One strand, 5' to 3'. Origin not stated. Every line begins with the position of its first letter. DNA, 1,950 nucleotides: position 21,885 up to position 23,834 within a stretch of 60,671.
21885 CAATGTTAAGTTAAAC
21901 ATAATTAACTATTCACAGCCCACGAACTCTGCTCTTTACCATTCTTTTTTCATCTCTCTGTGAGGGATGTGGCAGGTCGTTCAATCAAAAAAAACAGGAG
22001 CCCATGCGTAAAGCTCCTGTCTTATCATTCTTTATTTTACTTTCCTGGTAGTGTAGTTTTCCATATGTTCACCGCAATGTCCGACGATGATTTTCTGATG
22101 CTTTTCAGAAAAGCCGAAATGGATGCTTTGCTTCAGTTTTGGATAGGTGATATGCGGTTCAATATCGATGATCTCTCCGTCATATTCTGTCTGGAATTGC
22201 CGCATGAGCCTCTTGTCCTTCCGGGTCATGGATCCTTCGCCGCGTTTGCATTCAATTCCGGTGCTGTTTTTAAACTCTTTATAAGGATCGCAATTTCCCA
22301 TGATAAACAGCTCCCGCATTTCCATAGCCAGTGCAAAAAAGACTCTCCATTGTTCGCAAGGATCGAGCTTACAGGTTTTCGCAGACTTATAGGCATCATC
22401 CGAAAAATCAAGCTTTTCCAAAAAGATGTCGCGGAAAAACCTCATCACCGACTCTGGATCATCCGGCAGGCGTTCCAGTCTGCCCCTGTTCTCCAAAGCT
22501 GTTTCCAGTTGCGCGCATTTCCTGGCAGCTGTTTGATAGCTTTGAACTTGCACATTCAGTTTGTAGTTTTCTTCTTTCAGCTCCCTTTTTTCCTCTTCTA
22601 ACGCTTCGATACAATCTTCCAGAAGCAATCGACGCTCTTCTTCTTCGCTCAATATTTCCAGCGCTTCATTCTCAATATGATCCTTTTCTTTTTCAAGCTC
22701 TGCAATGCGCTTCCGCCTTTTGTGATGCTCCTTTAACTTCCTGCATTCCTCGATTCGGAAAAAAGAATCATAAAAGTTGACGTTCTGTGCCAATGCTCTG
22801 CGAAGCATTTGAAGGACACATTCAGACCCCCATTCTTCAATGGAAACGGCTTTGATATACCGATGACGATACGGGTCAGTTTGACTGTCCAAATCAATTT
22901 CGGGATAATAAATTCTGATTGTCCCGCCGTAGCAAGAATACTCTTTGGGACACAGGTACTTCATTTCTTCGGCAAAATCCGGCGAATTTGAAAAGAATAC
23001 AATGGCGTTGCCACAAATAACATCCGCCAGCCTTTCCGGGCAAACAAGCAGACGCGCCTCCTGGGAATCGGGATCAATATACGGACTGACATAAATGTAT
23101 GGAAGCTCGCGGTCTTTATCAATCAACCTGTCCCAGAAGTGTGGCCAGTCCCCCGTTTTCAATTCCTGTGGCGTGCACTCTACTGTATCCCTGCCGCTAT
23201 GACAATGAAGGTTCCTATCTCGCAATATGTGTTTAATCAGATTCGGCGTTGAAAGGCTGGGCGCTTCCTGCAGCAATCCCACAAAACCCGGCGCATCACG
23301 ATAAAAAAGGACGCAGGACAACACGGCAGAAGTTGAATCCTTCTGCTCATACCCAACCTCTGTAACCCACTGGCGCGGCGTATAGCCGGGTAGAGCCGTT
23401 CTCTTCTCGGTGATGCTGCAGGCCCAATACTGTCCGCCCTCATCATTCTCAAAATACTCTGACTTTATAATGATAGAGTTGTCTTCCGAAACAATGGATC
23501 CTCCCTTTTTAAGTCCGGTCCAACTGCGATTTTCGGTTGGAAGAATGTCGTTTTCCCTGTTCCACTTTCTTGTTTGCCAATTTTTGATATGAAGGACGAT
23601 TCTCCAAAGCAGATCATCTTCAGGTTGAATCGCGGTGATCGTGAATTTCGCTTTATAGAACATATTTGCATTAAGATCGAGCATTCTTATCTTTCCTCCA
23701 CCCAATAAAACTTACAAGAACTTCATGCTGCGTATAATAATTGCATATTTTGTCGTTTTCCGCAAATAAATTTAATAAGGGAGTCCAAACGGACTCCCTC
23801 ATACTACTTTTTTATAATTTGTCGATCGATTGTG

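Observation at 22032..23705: Insulated, A+T-rich orphan gene for a 550-aa three-module protein of no recognisable family (candidate stand-alone defence-type gene)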

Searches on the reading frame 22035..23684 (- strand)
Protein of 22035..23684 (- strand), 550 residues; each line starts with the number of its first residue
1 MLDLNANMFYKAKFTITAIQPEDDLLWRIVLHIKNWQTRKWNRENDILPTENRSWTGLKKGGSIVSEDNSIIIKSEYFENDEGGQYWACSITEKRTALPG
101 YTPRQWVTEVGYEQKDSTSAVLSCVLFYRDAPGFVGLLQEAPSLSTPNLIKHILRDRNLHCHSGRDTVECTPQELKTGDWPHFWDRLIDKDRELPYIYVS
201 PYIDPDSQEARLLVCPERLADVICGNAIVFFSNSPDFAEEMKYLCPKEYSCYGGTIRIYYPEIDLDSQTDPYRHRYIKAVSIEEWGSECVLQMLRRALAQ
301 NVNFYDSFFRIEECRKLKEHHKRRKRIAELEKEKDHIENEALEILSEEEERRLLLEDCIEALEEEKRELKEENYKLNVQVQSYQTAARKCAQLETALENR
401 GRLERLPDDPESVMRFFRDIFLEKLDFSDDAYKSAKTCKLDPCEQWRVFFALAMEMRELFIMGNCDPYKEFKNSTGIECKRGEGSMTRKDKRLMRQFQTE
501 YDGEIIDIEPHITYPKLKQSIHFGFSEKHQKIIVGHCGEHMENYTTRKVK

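Call 4: search_protein_families(library=pfam, proteins=[window:22035-23684:-], max_evalue=1)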
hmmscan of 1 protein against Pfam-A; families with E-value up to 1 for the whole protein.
window:22035-23684:- (550 aa): 1 family
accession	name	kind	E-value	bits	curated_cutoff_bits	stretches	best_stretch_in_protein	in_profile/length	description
PF06785.16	UPF0242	-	0.82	10.1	33.5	0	319-386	69-134/194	Uncharacterised protein family (UPF0242) N-terminus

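Call 5: search_protein_families(library=padloc, proteins=[window:22035-23684:-], max_evalue=1)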
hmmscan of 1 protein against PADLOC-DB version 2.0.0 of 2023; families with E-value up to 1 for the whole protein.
window:22035-23684:- (550 aa): 7 families
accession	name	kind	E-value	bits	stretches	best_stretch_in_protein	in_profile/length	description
PDLC04161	HEC-07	-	1.5e-32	111.2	1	81-546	86-553/553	-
PDLC04160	HEC-07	-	8.2e-11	39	1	86-543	102-554/557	-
PDLC03912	NsnC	-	3.4e-08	31.7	1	362-541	144-310/316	-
PDLC03914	NsnC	-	6.6e-05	20.4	1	475-542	245-313/314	-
PDLC03908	NsnC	-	0.0015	16.1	1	473-533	220-279/298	-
PDLC03899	NsnC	-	0.0047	14.3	1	394-541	135-299/299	-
PDLC00554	JetC2|JetC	-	0.2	8.9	1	293-399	248-348/390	DUF3584 domain; MukB-like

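Call 6: search_protein_families(library=ncbifam, proteins=[window:22035-23684:-], max_evalue=1)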
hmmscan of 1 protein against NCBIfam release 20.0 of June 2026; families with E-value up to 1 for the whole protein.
window:22035-23684:- (550 aa): 4 families
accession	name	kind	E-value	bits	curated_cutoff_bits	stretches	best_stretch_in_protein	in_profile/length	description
TIGR02989.1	Sig-70_gvs1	subfamily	0.012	15.6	124.55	1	316-395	64-141/158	RNA polymerase sigma-70 factor, Rhodopirellula/Verrucomicrobium family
TIGR02937.1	sigma70-ECF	superfamily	0.2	11.2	42.9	1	314-374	68-130/165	sigma-70 family RNA polymerase sigma factor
NF053525.1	thylo_ssr2422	subfamily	0.3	11.6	38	1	354-396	20-62/77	ssr2422 family thylakoid membrane protein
NF047408.1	SA0632_fam_LP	equivalog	0.48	10.1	70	1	354-387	26-59/68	SA0632 family lipoprotein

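Call 7: search_solved_structures(query=window:22035-23684:-, max_evalue=1)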
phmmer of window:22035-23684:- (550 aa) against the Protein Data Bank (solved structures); distinct sequences matched with E-value up to 1: 0.

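Call 10: find_homologous_proteins(query=window:22035-23684:-)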
Query window:22035-23684:- (550 aa): 91 proteins with E <= 0.001 among 8000 candidates.
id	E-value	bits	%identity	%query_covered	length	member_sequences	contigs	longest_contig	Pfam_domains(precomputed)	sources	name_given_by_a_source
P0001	0.0e+0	1292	100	100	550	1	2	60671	PF28159.1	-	-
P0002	3.3e-293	991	75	100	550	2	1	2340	-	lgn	-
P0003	1.6e-211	722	56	100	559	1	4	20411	-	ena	-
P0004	7.2e-211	720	57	100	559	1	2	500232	-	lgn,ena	-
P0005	8.0e-207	706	56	100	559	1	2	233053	-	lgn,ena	-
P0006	2.2e-182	626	50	100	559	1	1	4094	-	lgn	-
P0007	1.6e-178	613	48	100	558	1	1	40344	-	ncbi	-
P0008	2.3e-178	612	48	100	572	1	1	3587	-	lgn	-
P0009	4.3e-178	611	49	100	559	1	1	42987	-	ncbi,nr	ncbi:MAG: hypothetical protein VB096_08990 [Pseudoflavonifractor sp.]|nr:hypothetical protein [Pseud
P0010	3.2e-177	609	49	100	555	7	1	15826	-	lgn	-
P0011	4.9e-175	601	48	100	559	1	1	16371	-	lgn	-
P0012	1.4e-173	597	49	100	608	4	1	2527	-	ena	-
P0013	6.2e-172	591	48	100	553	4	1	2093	-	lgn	-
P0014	7.4e-172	591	50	99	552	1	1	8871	-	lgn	-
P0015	2.4e-171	589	49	100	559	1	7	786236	-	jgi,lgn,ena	-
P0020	9.4e-166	571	48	99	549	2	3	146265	-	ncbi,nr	ncbi:MAG: hypothetical protein NC079_03395 [Clostridium sp.]|nr:hypothetical protein [Acetatifactor 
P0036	4.8e-154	532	44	100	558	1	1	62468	-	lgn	-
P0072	5.4e-116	406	38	100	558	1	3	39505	-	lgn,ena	-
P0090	2.3e-76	276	33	99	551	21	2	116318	-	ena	-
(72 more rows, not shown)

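Call 21: find_encoding_contigs(protein=P0004, flank=10000, max_places=2)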
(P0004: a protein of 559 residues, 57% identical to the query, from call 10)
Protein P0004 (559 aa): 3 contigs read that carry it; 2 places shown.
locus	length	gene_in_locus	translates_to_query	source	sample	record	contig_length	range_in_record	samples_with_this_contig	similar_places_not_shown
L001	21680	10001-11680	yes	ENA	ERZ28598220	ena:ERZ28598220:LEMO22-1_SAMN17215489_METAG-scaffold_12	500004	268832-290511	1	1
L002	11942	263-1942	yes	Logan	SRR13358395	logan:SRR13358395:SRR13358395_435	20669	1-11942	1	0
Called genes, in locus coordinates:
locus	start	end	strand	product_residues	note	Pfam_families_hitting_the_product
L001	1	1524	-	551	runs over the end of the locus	PF02734:Dak2, PF21645:FakA-like_M, PF13684:FakA-like_C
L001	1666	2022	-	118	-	PF03780:Asp23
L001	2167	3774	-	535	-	PF00496:SBP_bac_5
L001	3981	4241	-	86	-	PF04232:SpoVS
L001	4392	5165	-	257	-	PF00149:Metallophos, PF13277:YmdB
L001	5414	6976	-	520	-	PF12072:RNase_Y_N, PF00013:KH_1 (weak), PF01966:HD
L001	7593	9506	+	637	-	PF02824:TGS, PF07973:tRNA_SAD, PF00587:tRNA-synt_2b, PF03129:HGTP_anticodon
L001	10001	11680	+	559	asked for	-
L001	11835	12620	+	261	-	PF08282:Hydrolase_3 (weak)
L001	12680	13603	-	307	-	PF00294:PfkB, PF08543:Phos_pyr_kin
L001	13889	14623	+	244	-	PF06541:ABC_trans_CmpB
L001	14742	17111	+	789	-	PF00270:DEAD (faint), PF12705:PDDEXK_1 (weak), PF06733:DEAD_2, PF13307:Helicase_C_2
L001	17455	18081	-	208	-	PF00881:Nitroreductase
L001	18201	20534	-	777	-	PF16875:Glyco_hydro_36N, PF02065:Melibiase, PF01055:Glyco_hydro_31_2nd (weak), PF16874:Glyco_hydro_36C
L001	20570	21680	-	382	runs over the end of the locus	PF14286:DHHW (weak), PF16822:ALGX, PF14286:DHHW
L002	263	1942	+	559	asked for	-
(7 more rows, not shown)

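Call 22: find_encoding_contigs(protein=P0015, flank=10000, max_places=2)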
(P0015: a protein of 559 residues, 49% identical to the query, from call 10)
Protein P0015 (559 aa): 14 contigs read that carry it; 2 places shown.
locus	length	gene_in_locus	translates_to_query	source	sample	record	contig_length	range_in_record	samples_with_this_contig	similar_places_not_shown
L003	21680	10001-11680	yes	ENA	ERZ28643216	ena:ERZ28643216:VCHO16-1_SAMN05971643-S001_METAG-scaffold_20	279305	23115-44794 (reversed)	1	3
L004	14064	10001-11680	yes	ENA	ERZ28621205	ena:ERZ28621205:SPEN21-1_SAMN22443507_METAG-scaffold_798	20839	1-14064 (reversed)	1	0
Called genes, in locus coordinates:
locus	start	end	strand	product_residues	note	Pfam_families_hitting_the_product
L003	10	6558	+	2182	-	-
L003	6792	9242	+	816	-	PF01564:Spermine_synth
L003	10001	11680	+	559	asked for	-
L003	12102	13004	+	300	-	PF07751:Abi_2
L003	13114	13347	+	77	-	-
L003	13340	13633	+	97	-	PF04221:RelB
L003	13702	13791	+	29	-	-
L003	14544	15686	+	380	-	PF01547:SBP_bac_1, PF13416:SBP_bac_8, PF13343:SBP_bac_6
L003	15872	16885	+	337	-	PF00005:ABC_tran, PF13304:AAA_21 (faint), PF08402:TOBE_2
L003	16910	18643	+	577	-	PF00528:BPD_transp_1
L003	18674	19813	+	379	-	PF13412:HTH_24 (weak), PF00480:ROK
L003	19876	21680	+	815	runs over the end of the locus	PF09992:NAGPA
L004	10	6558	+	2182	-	-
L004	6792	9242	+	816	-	PF01564:Spermine_synth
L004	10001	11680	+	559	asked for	-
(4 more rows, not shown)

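Call 23: find_encoding_contigs(protein=P0020, flank=10000, max_places=2)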
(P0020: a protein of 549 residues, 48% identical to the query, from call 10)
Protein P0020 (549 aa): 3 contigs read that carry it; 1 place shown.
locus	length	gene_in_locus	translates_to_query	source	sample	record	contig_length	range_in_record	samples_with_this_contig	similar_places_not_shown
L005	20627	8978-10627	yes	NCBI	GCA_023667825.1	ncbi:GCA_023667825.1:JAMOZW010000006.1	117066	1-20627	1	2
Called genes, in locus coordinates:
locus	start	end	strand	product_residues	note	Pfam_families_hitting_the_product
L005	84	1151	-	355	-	PF02086:MethyltransfD12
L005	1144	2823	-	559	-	PF02384:N6_Mtase, PF07669:Eco57I, PF12950:TaqI_C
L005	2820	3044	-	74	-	-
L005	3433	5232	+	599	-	PF10592:AIPR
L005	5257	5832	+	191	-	-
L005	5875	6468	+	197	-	PF13489:Methyltransf_23, PF08241:Methyltransf_11 (weak), PF08242:Methyltransf_12, PF13649:Methyltransf_25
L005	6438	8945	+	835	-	PF13091:PLDc_2, PF00270:DEAD, PF04851:ResIII, PF00271:Helicase_C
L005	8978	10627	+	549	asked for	-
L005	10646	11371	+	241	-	-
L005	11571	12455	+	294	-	PF12784:PDDEXK_2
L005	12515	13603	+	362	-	PF00579:tRNA-synt_1b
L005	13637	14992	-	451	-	PF01554:MatE, PF03023:MurJ, PF01554:MatE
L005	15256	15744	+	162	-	PF04542:Sigma70_r2, PF08281:Sigma70_r4_2, PF04545:Sigma70_r4 (weak)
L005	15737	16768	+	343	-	-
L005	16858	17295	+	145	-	PF04513:Baculo_PEP_C (weak), PF07926:TPR_MLP1_2 (faint), PF10241:KxDL (faint), PF10473:CENP-F_leu_zip (faint), PF24161:CCDC39 (weak), PF27605:ODF2_C (weak)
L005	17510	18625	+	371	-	PF00248:Aldo_ket_red, PF13183:Fer4_8 (faint), PF13187:Fer4_9, PF13534:Fer4_17 (weak)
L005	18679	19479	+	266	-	PF00106:adh_short, PF08659:KR, PF13561:adh_short_C2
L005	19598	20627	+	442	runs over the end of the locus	PF01554:MatE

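Call 25: find_encoding_contigs(protein=P0090, flank=10000, max_places=1)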
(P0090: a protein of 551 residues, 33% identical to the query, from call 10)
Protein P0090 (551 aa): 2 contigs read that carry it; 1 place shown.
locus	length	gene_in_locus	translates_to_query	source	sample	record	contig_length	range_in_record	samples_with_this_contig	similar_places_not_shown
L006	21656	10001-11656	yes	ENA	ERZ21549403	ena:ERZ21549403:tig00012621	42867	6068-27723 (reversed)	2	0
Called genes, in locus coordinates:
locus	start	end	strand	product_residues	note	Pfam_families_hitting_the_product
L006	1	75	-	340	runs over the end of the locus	PF00165:HTH_AraC (faint), PF12833:HTH_18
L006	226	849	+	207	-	PF09605:Trep_Strep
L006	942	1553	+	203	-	PF02361:CbiQ (weak)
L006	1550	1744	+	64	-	-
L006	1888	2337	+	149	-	PF00005:ABC_tran, PF13304:AAA_21 (weak)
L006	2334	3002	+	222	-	PF00005:ABC_tran, PF02463:SMC_N (weak), PF13304:AAA_21 (faint)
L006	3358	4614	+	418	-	PF00664:ABC_membrane, PF00005:ABC_tran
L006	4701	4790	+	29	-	-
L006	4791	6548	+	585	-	PF00664:ABC_membrane, PF13304:AAA_21 (faint), PF00005:ABC_tran, PF02463:SMC_N (weak), PF13604:AAA_30 (faint)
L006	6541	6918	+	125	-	PF01325:Fe_dep_repress, PF13545:HTH_Crp_2 (weak), PF25213:HVO_A0261_N (weak), PF01047:MarR (weak), PF12802:MarR_2 (weak), PF02742:Fe_dep_repr_C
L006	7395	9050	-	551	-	PF00117:GATase, PF07722:Peptidase_C26 (weak), PF02540:NAD_synthase, PF00958:GMP_synt_C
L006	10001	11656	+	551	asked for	-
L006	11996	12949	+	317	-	PF02673:BacA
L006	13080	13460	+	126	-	PF01880:Desulfoferrodox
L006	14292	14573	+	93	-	PF01817:CM_2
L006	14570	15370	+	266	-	PF00793:DAHP_synth_1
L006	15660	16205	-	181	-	PF14512:TM1586_NiRdase (faint), PF00881:Nitroreductase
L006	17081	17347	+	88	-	PF04879:Molybdop_Fe4S4 (weak)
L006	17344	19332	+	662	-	PF00384:Molybdopterin, PF01568:Molydop_binding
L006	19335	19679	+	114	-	PF13247:Fer4_11 (weak)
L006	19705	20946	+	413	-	PF00083:Sugar_tr (weak), PF07690:MFS_1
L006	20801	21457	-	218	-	-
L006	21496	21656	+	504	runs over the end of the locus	PF00196:GerE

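Call 26: find_encoding_contigs(protein=P0036, flank=10000, max_places=1)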
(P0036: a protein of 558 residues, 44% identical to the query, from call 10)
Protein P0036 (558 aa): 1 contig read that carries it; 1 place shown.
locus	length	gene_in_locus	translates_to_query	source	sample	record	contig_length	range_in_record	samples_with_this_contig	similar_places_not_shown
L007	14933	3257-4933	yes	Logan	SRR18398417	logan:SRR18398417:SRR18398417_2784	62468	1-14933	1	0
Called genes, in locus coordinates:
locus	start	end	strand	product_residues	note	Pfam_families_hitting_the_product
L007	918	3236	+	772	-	PF04313:HSDR_N (weak), PF13588:HSDR_N_2 (weak), PF04851:ResIII, PF00270:DEAD, PF18766:SWI2_SNF2, PF00271:Helicase_C, PF08463:EcoEI_R_C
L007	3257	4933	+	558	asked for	-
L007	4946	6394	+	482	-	PF12161:HsdM_N, PF02384:N6_Mtase, PF07669:Eco57I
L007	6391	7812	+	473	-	PF01420:Methylase_S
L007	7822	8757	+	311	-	-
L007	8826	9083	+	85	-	-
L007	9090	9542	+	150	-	-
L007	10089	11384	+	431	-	PF13476:AAA_23 (weak), PF13304:AAA_21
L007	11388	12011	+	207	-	PF13707:RloB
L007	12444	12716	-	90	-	-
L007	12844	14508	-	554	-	PF13306:LRR_5, PF13855:LRR_8 (weak), PF13306:LRR_5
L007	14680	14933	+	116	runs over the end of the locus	-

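Call 27: find_encoding_contigs(protein=P0072, flank=10000, max_places=1)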
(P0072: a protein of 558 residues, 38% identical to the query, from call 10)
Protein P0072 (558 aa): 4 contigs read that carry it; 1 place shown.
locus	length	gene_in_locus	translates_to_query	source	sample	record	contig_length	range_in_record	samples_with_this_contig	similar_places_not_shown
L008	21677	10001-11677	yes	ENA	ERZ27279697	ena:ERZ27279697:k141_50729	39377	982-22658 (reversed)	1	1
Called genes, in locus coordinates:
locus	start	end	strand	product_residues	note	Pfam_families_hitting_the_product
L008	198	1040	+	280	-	PF00589:Phage_integrase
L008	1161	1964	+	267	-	PF12873:DUF3825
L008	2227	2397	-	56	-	-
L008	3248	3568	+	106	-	-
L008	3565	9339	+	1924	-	PF00404:Dockerin_1, PF09479:Flg_new, PF00963:Cohesin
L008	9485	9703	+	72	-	-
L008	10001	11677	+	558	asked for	-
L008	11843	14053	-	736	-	-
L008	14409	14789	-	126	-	PF01381:HTH_3, PF13560:HTH_31 (weak)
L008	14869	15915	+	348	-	PF14020:DUF4236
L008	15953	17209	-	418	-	PF10114:PocR, PF00165:HTH_AraC (weak), PF12833:HTH_18, PF00165:HTH_AraC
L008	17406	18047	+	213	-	PF02607:B12-binding_2, PF02310:B12-binding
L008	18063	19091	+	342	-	PF01208:URO-D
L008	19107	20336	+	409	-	-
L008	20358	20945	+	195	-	PF10050:DUF2284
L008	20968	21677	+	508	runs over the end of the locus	PF17651:Raco_middle, PF14574:RACo_C_ter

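Call 28: predict_structure(alignment_id=A1)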
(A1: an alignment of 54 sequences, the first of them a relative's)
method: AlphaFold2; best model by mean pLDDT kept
length: 550 residues; sequences in the alignment: 54
mean_pLDDT: 88.4   pTM: 0.61
mean pLDDT of the five models: 88.4, 88.1, 87.7, 86.3, 85.8
residues with pLDDT >= 90: 327; 70-90: 199; 50-70: 20; < 50: 4
segments of 3 or more residues with pLDDT < 50: 547-550
pLDDT, mean of each block of 10 residues (from residue 1): 76 96 95 95 90 95 90 96 94 87 91 95 93 82 89 96 95 96 95 96 91 96 95 93 89 95 91 92 95 91 79 92 83 64 74 80 85 80 75 74 80 89 91 92 93 93 88 91 76 87 91 90 92 93 59
secondary structure, 60 per line:
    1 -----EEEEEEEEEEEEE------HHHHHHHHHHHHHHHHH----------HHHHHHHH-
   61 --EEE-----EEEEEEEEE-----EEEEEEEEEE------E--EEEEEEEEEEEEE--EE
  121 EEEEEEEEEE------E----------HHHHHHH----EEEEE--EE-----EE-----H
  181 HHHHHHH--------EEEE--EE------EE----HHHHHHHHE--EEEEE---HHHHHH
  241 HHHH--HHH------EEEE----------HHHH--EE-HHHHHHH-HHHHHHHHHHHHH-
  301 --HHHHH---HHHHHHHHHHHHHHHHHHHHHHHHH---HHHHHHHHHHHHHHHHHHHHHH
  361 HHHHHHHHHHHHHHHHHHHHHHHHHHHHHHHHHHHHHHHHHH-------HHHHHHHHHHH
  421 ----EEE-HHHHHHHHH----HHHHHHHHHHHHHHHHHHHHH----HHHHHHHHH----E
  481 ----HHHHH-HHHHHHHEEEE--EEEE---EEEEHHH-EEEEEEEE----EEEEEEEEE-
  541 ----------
elements in order: E6-18 H25-41 H52-59 E63-65 E71-79 E85-94 E104-116 E119-130 H148-154 E159-163 H180-187 E196-199 H216-223 E227-231 H235-244 E256-259 H270-273 H279-285 H287-299 H303-307 H311-335 H339-402 H410-420 E425-427 H429-437 H442-462 H467-475 H485-489 H491-497 E498-501 E504-507 E511-514 E519-526 E531-539

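Call 31: fold_search(model_id=the predicted structure, library=pdb)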
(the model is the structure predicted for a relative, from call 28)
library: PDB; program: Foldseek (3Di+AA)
matches with E <= 10: 1126; with E <= 0.001: 0
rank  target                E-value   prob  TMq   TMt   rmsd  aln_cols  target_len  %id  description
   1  3vca                  2.0e-03  0.85  0.10  0.14  15.4       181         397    7  Quaternary Ammonium Oxidative Demethylation: X-ray Crystallographic, Resonance Raman and UV-visible Spectroscopic Analys (released 2012-02-08)
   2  6wnb_A                2.4e-03  0.97  0.12  0.19  12.9       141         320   12  Structure of the Rieske non-heme iron oxygenase SxtT with dideoxysaxitoxin bound (released 2020-06-17)
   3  6sjj_J                2.8e-03  0.77  0.13  0.28   8.6       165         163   13  A new modulated crystal structure of ANS complex of St John's wort Hyp-1 protein with 36 protein molecules in the asym (released 2020-06-24)
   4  7szh_A                2.9e-03  0.91  0.13  0.20  15.6       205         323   11  Structure of the Rieske Non-heme Iron Oxygenase SxtT with beta-saxitoxinol Bound (released 2022-01-19)
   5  6wn3_C                3.5e-03  0.92  0.12  0.18  10.1       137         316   12  Structure of the Rieske non-heme iron oxygenase SxtT (released 2020-06-17)
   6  7szg_A                3.7e-03  0.89  0.14  0.22  13.2       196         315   14  Structure of the Rieske Non-heme Iron Oxygenase GxtA Pressurized with Xenon (released 2022-01-19)
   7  6wn3_A                4.1e-03  0.92  0.12  0.18  13.7       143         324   11  Structure of the Rieske non-heme iron oxygenase SxtT (released 2020-06-17)
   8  7szh_C                4.6e-03  0.96  0.12  0.19  12.7       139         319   13  Structure of the Rieske Non-heme Iron Oxygenase SxtT with beta-saxitoxinol Bound (released 2022-01-19)
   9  7szf_B                5.1e-03  0.91  0.14  0.22  15.7       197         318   13  Structure of the Rieske Non-heme Iron Oxygenase GxtA with beta-Saxitoxinol Bound (released 2022-01-19)
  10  6wnb_C                5.4e-03  0.95  0.12  0.19  12.7       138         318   12  Structure of the Rieske non-heme iron oxygenase SxtT with dideoxysaxitoxin bound (released 2020-06-17)
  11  4c94_A                5.4e-03  0.84  0.14  0.33   8.2       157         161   16  Crystal Structure of the Strawberry Pathogenesis-Related 10 (PR-10) Fra a 3 protein in complex with Catechin (released 2013-10-16)
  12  4quq                  5.4e-03  0.60  0.10  0.13  16.2       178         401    7  Crystal structure of stachydrine demethylase in complex with azide (released 2015-07-15)
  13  3k3k_B                6.4e-03  0.82  0.14  0.30   7.3       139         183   19  Crystal structure of dimeric abscisic acid (ABA) receptor pyrabactin resistance 1 (PYR1) with ABA-bound closed-lid and (released 2009-11-17)
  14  4m9b_A                6.8e-03  0.85  0.14  0.33   8.4       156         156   13  Crystal structure of Apo Ara h 8 (released 2013-11-27)
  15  6awv_B                6.8e-03  0.72  0.13  0.30   8.4       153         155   14  Ara h 8.01 in complex with epicatechin (released 2018-09-12)
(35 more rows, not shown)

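Call 40: find_encoding_contigs(protein=P0001, flank=10000, max_places=3)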
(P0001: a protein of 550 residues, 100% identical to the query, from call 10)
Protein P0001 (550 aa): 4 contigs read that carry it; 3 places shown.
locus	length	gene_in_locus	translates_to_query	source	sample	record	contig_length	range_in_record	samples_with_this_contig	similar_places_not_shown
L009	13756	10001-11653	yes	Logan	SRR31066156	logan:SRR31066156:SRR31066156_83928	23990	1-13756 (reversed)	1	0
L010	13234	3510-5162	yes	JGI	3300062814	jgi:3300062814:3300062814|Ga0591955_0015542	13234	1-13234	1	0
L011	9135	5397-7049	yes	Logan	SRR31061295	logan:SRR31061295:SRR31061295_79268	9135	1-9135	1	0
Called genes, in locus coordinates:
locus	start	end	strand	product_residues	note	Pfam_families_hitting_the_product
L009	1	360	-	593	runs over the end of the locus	PF04513:Baculo_PEP_C (faint)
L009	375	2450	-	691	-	PF03176:MMPL, PF12349:Sterol-sensing (faint), PF03176:MMPL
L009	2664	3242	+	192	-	PF14278:TetR_C_8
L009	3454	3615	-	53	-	-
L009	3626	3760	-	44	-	-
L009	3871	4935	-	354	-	PF00730:HhH-GPD, PF14815:NUDIX_4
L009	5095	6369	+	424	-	PF01471:PG_binding_1, PF01476:LysM, PF00246:Peptidase_M14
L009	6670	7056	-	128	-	PF02579:Nitro_FeMo-Co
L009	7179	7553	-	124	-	PF02001:DUF134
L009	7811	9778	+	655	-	PF07695:7TMR-DISM_7TM, PF00990:GGDEF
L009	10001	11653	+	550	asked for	PF28159:CEP89 (weak)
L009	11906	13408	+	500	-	PF01946:Thi4 (faint), PF00890:FAD_binding_2, PF01134:GIDA (faint), PF01266:DAO, PF03486:HI0933_like (faint), PF07992:Pyr_redox_2, PF12831:FAD_oxidored, PF13450:NAD_binding_8 (weak), +1 more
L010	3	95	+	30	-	?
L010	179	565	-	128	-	PF02579:Nitro_FeMo-Co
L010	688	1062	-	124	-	PF02001:DUF134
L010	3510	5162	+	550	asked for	PF28159:CEP89 (weak)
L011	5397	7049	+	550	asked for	PF28159:CEP89 (weak)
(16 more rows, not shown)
